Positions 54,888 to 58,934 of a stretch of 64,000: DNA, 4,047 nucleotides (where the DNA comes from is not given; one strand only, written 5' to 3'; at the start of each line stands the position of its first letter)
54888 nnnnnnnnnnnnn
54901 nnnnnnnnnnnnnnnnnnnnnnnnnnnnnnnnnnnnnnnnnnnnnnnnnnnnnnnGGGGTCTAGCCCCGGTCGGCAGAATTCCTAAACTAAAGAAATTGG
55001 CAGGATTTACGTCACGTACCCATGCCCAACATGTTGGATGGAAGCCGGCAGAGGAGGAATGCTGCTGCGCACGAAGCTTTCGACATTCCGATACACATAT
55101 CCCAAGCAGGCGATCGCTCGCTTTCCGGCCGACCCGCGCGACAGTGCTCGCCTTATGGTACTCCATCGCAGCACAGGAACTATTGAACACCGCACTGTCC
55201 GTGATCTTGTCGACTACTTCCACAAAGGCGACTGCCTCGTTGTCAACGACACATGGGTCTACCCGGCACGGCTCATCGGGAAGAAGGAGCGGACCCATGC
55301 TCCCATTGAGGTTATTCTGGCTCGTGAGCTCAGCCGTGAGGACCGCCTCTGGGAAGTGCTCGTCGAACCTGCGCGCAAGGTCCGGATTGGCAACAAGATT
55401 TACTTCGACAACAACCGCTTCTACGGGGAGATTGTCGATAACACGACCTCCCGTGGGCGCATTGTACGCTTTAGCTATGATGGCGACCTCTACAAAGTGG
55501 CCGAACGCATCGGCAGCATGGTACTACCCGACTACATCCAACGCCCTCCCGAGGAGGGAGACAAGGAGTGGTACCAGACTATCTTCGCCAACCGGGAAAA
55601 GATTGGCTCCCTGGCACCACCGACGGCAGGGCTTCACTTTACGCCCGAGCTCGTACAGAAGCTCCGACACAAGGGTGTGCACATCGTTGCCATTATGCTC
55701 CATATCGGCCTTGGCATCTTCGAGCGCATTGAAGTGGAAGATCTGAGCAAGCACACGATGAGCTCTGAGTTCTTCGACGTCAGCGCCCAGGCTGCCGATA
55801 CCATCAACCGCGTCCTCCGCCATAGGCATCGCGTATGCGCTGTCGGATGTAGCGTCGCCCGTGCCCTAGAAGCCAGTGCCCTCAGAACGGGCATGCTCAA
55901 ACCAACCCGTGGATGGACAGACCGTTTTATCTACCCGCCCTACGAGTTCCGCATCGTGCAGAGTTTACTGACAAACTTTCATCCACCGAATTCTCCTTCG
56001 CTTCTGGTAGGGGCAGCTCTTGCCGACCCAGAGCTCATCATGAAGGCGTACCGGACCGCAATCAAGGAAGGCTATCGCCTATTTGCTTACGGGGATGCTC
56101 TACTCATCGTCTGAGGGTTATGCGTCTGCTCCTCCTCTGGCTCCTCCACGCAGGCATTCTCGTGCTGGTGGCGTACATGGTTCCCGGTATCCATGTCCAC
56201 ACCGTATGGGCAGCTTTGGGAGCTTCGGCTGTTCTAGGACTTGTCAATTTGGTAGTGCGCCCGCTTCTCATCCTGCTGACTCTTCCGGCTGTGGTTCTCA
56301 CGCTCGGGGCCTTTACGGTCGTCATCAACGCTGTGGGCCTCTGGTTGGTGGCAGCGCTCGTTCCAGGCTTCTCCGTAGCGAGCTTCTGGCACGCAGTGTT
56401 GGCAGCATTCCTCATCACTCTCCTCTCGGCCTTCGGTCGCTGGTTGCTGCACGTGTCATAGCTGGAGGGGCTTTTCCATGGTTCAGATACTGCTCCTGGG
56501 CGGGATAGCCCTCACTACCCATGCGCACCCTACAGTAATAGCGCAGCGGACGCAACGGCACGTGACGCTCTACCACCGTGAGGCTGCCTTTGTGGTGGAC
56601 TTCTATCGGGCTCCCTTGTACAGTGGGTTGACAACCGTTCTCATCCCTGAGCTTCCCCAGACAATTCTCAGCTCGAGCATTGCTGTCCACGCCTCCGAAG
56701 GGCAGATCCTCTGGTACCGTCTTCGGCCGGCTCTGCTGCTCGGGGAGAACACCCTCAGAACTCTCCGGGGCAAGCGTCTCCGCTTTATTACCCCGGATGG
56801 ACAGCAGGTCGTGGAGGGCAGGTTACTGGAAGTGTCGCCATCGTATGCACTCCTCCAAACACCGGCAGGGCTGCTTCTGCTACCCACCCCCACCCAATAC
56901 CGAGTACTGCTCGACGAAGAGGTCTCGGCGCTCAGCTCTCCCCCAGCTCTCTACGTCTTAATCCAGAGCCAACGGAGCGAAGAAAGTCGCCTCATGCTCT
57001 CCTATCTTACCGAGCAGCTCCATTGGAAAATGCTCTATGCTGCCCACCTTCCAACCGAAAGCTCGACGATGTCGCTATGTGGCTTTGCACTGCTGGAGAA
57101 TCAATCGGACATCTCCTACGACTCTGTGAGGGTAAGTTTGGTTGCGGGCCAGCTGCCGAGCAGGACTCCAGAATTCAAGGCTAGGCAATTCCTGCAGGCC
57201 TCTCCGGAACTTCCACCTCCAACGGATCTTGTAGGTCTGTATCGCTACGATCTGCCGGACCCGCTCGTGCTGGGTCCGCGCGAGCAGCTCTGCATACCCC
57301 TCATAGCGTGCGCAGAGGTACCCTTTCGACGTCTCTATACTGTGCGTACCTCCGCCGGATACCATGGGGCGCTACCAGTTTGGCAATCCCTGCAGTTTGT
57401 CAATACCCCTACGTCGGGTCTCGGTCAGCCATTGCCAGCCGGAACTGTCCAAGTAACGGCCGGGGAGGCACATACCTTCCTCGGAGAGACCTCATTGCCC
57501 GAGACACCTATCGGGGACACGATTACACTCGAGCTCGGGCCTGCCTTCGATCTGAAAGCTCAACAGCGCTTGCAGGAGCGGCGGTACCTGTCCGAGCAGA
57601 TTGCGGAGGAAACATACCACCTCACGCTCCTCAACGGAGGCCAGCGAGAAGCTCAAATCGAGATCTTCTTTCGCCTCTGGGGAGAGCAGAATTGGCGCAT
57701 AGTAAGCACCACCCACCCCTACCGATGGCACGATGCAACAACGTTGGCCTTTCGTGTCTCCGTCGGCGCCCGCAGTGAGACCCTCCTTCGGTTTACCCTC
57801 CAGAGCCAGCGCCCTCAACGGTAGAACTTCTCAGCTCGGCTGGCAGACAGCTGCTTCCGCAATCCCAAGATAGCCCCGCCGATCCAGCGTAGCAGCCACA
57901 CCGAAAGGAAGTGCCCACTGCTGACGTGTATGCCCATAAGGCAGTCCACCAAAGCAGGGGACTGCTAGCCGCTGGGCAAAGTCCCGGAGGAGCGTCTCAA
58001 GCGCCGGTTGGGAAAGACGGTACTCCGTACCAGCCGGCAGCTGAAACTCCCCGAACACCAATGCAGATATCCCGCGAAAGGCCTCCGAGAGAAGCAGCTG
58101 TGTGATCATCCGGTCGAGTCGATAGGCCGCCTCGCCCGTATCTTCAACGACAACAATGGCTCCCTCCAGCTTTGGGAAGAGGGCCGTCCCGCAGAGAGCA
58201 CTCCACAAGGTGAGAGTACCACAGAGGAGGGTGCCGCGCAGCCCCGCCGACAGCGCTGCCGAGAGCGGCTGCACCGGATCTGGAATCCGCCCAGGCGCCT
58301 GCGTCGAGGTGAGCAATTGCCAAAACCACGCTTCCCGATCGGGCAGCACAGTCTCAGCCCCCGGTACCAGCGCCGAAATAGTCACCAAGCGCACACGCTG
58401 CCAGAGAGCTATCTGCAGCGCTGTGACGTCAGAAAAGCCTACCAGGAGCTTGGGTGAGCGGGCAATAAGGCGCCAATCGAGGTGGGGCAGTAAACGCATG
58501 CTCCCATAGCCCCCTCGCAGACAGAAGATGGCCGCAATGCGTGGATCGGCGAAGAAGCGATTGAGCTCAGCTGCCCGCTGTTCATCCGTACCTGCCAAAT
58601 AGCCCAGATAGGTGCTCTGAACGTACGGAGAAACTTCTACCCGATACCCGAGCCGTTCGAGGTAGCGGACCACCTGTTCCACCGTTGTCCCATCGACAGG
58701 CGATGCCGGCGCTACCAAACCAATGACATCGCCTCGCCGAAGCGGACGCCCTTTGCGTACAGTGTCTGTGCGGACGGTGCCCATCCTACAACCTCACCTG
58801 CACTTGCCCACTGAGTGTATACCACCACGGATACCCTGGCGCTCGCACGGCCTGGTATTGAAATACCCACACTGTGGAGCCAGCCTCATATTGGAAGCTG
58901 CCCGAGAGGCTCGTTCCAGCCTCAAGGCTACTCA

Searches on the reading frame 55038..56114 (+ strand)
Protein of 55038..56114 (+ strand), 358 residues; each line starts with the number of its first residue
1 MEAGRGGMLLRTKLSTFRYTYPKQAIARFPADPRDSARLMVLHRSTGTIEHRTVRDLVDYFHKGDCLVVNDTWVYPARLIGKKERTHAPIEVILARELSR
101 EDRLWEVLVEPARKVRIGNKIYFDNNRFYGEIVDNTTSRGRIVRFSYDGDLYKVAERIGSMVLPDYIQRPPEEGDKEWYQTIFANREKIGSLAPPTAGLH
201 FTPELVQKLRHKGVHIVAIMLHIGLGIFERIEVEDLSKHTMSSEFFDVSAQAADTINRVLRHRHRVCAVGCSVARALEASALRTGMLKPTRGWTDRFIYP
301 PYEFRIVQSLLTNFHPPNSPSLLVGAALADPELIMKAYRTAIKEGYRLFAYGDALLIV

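Call 38: search_protein_families(library=pfam, proteins=[window:55038-56114:+], max_evalue=0.00001)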
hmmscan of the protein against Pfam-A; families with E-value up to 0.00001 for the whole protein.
window:55038-56114:+ (358 aa): 1 family
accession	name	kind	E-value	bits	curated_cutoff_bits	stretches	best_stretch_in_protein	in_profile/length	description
PF02547.20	Queuosine_synth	-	5.2e-115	384.4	25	1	14-357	1-322/322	Queuosine biosynthesis protein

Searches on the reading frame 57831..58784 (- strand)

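Call 38: search_protein_families(library=pfam, proteins=[window:57831-58784:-], max_evalue=0.00001)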
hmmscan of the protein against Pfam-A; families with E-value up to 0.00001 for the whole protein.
window:57831-58784:- (317 aa): 2 families
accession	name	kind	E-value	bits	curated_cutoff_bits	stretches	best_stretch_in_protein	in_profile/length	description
PF02016.21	Peptidase_S66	-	7.2e-40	136.3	25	1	21-137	1-120/121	LD-carboxypeptidase N-terminal domain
PF17676.7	Peptidase_S66C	-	2.5e-28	99.5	23.7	1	183-300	1-120/120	LD-carboxypeptidase C-terminal domain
